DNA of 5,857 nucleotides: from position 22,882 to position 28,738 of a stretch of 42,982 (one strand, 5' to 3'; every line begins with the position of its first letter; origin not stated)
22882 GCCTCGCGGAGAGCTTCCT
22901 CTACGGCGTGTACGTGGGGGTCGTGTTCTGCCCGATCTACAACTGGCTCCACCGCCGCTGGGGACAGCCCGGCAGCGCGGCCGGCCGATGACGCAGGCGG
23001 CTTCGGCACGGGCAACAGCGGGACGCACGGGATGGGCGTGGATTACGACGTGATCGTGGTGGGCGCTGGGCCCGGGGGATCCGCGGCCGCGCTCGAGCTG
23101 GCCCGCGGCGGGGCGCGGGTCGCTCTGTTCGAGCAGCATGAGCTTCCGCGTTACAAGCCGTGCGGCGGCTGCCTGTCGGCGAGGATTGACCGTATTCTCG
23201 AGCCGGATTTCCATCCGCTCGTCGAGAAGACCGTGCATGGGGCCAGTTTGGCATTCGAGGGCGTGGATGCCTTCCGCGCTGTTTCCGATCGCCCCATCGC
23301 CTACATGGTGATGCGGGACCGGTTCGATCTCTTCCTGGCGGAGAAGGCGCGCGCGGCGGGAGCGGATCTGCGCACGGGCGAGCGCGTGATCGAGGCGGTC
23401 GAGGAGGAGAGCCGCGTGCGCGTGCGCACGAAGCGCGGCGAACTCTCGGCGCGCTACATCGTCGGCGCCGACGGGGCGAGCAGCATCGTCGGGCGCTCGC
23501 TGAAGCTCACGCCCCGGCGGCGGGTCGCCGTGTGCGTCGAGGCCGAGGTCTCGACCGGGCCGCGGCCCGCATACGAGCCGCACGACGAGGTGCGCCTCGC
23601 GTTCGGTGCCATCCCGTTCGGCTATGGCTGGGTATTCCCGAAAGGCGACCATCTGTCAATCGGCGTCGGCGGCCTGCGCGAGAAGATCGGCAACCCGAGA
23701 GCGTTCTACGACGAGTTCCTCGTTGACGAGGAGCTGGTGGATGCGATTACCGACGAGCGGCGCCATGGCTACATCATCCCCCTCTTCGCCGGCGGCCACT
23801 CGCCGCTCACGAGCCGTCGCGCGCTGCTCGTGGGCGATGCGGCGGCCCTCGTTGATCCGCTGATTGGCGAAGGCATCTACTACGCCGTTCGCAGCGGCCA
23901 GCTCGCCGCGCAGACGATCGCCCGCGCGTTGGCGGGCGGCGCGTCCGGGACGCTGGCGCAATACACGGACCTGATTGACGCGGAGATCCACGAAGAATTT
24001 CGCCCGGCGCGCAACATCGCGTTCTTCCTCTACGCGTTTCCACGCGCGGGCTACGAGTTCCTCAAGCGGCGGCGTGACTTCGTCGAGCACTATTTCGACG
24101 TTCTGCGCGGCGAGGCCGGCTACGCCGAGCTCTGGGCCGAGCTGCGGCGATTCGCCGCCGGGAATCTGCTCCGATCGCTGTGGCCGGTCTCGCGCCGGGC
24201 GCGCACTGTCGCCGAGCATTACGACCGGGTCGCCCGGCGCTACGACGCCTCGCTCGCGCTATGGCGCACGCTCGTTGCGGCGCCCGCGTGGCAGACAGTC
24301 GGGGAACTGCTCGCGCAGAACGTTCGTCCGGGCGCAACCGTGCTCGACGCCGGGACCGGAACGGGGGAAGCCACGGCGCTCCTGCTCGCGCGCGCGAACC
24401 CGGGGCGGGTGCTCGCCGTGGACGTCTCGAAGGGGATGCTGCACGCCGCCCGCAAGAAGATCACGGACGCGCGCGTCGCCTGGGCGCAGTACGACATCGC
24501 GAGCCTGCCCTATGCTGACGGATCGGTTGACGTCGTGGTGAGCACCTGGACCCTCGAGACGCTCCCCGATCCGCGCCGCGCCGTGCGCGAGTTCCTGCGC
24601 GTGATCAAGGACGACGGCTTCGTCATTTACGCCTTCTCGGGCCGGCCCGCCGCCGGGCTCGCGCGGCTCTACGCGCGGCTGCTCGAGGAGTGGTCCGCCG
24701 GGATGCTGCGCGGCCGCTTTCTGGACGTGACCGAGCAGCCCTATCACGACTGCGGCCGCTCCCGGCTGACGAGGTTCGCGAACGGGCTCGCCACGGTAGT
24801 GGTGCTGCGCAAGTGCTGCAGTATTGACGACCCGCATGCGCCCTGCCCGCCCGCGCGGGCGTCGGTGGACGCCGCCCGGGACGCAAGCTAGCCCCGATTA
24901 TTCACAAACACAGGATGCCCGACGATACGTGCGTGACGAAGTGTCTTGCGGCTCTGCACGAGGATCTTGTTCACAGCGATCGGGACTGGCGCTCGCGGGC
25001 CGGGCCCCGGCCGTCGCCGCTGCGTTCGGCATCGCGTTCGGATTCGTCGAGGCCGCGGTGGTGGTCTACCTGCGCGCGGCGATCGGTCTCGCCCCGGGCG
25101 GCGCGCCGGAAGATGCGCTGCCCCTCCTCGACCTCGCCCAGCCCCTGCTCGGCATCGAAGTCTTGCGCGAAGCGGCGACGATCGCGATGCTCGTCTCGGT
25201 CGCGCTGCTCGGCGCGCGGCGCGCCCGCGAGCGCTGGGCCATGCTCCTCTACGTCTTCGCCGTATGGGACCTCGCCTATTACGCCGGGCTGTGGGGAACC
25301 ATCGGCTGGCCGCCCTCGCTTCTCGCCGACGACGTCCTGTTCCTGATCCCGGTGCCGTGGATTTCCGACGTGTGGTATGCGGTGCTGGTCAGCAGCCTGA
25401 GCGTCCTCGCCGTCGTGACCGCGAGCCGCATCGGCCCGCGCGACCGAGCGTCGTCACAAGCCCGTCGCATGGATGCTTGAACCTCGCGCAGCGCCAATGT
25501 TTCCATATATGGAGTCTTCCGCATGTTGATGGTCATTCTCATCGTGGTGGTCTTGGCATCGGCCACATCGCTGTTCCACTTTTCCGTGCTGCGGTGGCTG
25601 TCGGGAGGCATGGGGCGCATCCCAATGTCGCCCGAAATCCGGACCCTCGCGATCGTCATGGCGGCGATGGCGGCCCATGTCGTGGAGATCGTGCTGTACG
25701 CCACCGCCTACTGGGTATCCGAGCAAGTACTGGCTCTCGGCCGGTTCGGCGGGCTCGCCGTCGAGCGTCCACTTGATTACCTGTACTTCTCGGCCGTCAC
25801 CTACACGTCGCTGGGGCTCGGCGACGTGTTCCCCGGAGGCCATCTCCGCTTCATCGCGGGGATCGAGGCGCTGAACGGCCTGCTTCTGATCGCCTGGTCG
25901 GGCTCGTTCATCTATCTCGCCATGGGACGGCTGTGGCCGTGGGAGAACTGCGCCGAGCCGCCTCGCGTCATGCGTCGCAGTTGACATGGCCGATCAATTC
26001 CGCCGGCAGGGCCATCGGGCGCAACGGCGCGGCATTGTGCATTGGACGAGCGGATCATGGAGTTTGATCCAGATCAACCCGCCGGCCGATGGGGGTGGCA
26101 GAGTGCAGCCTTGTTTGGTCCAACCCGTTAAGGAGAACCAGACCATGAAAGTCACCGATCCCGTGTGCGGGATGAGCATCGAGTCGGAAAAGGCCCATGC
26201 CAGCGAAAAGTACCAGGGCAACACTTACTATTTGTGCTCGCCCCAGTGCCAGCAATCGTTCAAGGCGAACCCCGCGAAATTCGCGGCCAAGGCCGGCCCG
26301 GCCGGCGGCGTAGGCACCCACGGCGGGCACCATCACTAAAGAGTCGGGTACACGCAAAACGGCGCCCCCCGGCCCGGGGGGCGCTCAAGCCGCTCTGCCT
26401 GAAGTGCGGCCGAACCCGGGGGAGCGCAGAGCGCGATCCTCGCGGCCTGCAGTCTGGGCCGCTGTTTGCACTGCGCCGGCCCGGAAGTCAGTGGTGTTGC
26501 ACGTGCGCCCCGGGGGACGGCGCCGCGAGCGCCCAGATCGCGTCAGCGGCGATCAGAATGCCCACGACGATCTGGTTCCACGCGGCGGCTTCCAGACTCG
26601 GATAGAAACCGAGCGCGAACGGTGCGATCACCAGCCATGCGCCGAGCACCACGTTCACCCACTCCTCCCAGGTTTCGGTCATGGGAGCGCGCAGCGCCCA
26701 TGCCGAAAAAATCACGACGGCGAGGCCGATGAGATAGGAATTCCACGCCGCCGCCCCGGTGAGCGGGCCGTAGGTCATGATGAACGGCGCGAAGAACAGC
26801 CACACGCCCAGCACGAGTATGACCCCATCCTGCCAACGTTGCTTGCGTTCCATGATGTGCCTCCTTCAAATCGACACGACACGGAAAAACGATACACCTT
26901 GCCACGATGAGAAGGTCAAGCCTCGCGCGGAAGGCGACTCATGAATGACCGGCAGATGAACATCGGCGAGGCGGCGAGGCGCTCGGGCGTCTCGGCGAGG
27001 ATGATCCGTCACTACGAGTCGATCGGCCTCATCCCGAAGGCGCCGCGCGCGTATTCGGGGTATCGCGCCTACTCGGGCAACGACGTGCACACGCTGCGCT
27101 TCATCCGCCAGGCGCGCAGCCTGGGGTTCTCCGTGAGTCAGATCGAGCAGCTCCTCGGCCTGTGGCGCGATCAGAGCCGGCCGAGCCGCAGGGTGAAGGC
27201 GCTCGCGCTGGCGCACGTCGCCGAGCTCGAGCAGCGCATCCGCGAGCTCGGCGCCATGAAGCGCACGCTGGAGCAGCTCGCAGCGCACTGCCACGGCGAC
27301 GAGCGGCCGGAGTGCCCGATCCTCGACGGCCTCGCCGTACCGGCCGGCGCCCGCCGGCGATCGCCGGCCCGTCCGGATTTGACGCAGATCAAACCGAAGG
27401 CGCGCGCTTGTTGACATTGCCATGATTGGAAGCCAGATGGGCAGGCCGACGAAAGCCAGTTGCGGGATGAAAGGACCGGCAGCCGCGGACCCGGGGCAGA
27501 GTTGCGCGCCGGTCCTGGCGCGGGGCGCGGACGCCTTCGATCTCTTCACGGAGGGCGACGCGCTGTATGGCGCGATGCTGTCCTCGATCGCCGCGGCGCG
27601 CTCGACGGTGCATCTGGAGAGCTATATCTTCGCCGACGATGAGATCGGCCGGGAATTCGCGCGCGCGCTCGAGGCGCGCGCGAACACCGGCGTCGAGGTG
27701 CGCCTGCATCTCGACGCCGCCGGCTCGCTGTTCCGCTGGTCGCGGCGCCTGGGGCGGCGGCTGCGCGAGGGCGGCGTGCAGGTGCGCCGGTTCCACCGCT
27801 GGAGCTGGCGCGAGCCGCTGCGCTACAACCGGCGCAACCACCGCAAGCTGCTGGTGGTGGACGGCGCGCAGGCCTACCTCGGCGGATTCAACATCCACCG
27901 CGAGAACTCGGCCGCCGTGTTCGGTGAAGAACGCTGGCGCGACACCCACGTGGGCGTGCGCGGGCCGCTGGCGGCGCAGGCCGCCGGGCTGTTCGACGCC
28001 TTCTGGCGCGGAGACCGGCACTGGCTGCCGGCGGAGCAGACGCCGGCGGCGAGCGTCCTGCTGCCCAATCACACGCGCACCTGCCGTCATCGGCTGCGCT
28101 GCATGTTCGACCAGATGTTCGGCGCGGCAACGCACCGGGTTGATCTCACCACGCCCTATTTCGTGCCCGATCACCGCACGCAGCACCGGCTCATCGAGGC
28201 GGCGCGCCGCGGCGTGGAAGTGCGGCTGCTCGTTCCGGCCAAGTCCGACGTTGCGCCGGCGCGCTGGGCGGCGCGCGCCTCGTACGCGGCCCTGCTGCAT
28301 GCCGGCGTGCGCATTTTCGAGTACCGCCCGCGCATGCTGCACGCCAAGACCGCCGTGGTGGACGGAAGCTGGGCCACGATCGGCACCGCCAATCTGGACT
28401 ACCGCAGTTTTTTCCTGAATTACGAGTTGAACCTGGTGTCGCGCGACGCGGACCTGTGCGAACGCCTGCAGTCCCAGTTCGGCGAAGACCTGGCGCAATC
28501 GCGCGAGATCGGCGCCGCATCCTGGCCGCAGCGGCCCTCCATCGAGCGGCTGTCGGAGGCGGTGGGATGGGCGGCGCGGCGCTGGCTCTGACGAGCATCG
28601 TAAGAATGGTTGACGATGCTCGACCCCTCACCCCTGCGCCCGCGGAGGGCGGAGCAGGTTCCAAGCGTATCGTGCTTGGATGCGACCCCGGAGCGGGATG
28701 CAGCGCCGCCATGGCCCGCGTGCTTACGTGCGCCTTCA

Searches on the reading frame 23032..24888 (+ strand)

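Call 14: search_protein_families(library=pfam, proteins=[window:23032-24888:+], max_evalue=0.001)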
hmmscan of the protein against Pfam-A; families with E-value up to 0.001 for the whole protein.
window:23032-24888:+ (619 aa): 22 families
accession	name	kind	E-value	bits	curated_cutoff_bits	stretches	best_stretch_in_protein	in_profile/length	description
PF08241.18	Methyltransf_11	-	2.3e-23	83.1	21.2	1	438-532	1-94/95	Methyltransferase domain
PF13649.12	Methyltransf_25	-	2e-20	73.7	27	1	437-529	1-97/97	Methyltransferase domain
PF01494.25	FAD_binding_3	-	2.5e-20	73.4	22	1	4-309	1-332/349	FAD binding domain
PF01209.24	Ubie_methyltran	-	1.6e-14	54.3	20.1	1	391-532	7-150/233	ubiE/COQ5 methyltransferase family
PF13847.12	Methyltransf_31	-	6.3e-14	52.3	27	1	433-533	3-109/145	Methyltransferase domain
PF08242.18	Methyltransf_12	-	6.8e-14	52.8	30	1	438-530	1-97/98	Methyltransferase domain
PF13489.12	Methyltransf_23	-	1.9e-12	47.6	27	1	426-562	15-140/164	Methyltransferase domain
PF01266.30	DAO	-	8.2e-12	45.7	27.9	2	6-38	1-33/353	FAD dependent oxidoreductase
PF12831.13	FAD_oxidored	-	5.9e-09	36.2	27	1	6-147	1-144/416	FAD dependent oxidoreductase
PF07992.20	Pyr_redox_2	-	7.4e-09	35.9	26.1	1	5-151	1-111/291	Pyridine nucleotide-disulphide oxidoreductase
PF05834.18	Lycopene_cycl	-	2.8e-08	33.7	23.4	0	6-155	1-146/380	Lycopene cyclase protein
PF00890.30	FAD_binding_2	-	2.2e-06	27.6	20.4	1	6-37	1-32/414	FAD binding domain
PF01728.25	FtsJ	-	2.6e-06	27.9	24.1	1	431-504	19-97/181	FtsJ-like methyltransferase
PF13450.12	NAD_binding_8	-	8.2e-06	26.4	21.9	1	9-37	1-29/68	NAD(P)-binding Rossmann-like domain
PF03486.20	HI0933_like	-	1e-05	25.6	50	0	6-37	2-33/244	HI0933-like protein Rossmann domain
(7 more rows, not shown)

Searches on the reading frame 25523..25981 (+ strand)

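Call 63: search_protein_families(library=pfam, proteins=[window:25523-25981:+], max_evalue=0.0001)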
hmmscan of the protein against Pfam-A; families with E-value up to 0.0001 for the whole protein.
window:25523-25981:+ (153 aa): 1 family
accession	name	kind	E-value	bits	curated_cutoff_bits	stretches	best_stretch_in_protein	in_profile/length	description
PF07885.22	Ion_trans_2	-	1.9e-10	40.9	22.5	1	54-126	4-69/79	Ion channel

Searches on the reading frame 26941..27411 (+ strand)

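Call 63: search_protein_families(library=pfam, proteins=[window:26941-27411:+], max_evalue=0.0001)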
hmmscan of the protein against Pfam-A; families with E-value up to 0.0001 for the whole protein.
window:26941-27411:+ (157 aa): 3 families
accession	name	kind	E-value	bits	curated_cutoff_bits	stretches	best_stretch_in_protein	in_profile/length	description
PF09278.17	MerR-DNA-bind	-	3.1e-20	73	25.4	1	49-113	1-65/65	MerR, DNA binding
PF13411.12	MerR_1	-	2.8e-16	59.8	21.6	1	6-72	1-66/69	MerR HTH family regulatory protein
PF00376.29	MerR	-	9.4e-16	57.8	28.2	1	7-44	1-38/38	MerR family regulatory protein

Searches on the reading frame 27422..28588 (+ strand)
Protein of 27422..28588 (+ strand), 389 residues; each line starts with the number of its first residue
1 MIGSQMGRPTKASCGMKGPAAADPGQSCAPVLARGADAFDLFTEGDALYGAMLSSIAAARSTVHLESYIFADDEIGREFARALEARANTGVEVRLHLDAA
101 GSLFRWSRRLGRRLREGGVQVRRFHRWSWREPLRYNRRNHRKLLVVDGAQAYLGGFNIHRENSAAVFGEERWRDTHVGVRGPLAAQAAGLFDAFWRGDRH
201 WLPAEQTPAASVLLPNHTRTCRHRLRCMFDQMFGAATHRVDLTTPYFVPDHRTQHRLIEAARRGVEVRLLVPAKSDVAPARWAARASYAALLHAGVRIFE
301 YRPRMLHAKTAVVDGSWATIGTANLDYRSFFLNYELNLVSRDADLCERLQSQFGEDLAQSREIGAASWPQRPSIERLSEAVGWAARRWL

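Call 63: search_protein_families(library=pfam, proteins=[window:27422-28588:+], max_evalue=0.0001)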
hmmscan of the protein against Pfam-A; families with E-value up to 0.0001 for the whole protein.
window:27422-28588:+ (389 aa): 2 families
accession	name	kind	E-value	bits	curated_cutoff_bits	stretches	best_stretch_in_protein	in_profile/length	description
PF13091.12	PLDc_2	-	1.8e-43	148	27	2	231-356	3-131/132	PLD-like domain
PF00614.28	PLDc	-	3.6e-13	49.3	21.9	2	135-158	1-24/28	Phospholipase D Active site motif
